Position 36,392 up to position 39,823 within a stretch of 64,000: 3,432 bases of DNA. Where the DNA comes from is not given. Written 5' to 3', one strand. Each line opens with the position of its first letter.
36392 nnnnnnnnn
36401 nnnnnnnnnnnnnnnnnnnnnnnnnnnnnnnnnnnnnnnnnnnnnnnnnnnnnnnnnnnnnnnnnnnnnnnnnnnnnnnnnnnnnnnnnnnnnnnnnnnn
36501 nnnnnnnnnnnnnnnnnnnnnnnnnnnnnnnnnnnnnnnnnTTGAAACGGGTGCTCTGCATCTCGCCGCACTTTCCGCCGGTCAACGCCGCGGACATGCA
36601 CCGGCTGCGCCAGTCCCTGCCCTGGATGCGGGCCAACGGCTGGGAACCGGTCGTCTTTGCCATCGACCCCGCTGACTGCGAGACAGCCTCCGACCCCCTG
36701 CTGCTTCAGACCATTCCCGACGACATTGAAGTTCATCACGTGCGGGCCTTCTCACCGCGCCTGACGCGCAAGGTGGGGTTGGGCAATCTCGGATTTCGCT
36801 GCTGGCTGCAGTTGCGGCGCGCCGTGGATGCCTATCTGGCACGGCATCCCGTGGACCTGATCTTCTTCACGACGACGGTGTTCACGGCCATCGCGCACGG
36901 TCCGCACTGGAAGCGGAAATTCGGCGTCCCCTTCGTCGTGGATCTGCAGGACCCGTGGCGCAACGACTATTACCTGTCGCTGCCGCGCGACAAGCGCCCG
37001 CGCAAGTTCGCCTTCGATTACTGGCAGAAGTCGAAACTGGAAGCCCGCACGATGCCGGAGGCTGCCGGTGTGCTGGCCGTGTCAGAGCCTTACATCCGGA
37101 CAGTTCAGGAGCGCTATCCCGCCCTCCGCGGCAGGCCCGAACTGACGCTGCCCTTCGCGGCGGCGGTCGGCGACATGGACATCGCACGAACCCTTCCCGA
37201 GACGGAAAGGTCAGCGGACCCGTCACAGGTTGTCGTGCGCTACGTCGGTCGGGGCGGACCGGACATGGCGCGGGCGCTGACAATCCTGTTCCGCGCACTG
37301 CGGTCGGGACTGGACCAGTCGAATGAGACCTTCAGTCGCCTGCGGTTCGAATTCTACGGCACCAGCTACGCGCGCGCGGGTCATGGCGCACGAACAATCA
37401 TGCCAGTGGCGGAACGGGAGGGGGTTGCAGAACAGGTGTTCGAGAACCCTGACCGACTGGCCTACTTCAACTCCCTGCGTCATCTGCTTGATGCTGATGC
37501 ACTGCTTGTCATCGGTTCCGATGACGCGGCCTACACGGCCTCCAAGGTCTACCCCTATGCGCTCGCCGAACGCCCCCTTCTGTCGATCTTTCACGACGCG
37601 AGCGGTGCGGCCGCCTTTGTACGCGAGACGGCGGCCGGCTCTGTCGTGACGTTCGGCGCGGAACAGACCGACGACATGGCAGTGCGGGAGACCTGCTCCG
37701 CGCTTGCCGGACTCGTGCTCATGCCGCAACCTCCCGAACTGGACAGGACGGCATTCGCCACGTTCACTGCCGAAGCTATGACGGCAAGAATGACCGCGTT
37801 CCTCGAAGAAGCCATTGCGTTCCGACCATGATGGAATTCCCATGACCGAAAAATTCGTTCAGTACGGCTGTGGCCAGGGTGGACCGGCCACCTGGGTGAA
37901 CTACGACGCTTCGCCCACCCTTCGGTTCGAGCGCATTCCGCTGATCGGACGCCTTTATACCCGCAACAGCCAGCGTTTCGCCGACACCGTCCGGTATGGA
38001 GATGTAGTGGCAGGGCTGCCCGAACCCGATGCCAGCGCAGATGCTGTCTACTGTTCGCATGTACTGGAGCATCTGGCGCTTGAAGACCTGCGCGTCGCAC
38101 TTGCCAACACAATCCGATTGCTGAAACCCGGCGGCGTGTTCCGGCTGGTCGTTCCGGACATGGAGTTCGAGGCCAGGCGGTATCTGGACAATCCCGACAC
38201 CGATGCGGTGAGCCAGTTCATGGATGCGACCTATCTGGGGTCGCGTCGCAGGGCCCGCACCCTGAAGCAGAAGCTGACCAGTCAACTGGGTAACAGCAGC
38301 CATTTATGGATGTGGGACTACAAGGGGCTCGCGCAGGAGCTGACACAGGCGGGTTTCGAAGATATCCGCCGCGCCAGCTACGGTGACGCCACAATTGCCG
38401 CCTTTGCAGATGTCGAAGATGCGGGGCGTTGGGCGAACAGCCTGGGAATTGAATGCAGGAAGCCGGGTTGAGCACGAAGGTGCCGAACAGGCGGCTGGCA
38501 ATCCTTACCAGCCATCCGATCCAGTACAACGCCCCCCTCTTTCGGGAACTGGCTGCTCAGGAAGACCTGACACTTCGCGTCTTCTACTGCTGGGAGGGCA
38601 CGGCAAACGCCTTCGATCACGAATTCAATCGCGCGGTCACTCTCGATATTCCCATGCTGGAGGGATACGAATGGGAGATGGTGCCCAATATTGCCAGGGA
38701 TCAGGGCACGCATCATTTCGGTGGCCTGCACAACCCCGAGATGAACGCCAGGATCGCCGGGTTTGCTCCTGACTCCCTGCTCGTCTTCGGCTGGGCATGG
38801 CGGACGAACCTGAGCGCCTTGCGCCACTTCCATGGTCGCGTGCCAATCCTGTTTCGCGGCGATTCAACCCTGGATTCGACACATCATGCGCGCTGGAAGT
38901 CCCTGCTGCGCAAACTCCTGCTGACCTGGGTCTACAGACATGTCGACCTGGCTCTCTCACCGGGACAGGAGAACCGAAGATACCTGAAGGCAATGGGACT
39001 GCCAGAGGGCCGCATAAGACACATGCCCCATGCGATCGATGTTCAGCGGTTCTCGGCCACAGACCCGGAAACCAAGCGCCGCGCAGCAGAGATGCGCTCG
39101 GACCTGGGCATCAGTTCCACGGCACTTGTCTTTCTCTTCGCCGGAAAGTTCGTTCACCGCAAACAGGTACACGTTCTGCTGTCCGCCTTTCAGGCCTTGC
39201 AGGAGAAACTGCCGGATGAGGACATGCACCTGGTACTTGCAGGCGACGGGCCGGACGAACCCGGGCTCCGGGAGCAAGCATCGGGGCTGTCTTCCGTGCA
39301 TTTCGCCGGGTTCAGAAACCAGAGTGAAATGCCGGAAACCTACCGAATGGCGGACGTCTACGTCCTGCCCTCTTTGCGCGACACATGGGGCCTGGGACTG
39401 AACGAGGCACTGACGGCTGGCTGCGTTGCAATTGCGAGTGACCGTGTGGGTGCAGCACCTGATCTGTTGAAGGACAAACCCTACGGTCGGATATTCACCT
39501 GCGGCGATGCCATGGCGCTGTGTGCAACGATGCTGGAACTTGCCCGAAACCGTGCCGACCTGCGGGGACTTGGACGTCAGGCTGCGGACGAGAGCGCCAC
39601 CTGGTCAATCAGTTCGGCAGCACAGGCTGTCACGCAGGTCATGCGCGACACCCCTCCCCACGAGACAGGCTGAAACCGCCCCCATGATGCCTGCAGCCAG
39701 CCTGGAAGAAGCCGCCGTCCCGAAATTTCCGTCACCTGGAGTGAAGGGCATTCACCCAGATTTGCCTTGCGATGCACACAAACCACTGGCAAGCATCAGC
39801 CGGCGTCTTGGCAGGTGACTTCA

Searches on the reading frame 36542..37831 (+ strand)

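Call 4: search_protein_families(library=pfam, proteins=[window:36542-37831:+])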
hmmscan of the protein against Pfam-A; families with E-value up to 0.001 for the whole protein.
window:36542-37831:+ (429 aa): 2 families
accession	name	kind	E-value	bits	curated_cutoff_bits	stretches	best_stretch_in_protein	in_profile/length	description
PF13579.12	Glyco_trans_4_4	-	2.5e-08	34.9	29.7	1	23-191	8-145/158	Glycosyl transferase 4-like domain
PF13439.12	Glyco_transf_4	-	3.1e-06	27.8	28.5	1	29-193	15-153/170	Glycosyltransferase Family 4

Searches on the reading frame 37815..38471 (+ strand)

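Call 20: search_protein_families(library=pfam, proteins=[window:37815-38471:+], max_evalue=0.00001)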
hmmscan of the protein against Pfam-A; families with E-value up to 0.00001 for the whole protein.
window:37815-38471:+ (218 aa): 4 families
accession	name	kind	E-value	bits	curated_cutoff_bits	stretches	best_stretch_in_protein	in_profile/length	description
PF13489.12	Methyltransf_23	-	1.9e-11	44.4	27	1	17-184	29-162/164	Methyltransferase domain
PF08241.18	Methyltransf_11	-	1.8e-10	41.8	21.2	1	17-109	3-93/95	Methyltransferase domain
PF08242.18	Methyltransf_12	-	7.3e-08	33.5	30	1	52-109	44-98/98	Methyltransferase domain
PF13649.12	Methyltransf_25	-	8.5e-08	33.2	27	1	56-107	47-97/97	Methyltransferase domain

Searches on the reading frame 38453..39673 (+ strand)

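Call 4: search_protein_families(library=pfam, proteins=[window:38453-39673:+])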
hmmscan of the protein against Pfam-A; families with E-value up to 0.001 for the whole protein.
window:38453-39673:+ (406 aa): 5 families
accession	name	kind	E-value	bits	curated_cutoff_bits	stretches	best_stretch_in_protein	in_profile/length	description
PF00534.26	Glycos_transf_1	-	2.2e-28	99.4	26.4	1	213-376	4-168/172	Glycosyl transferases group 1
PF13692.12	Glyco_trans_1_4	-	2e-26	93.4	27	1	226-366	3-142/142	Glycosyl transferases group 1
PF13439.12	Glyco_transf_4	-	1.2e-06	29.2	28.5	1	108-199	83-170/170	Glycosyltransferase Family 4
PF20706.3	GT4-conflict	-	7e-06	25.7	26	1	218-342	193-323/385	Family 4 Glycosyltransferase in conflict systems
PF13579.12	Glyco_trans_4_4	-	7.9e-05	23.5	29.7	1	106-192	72-156/158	Glycosyl transferase 4-like domain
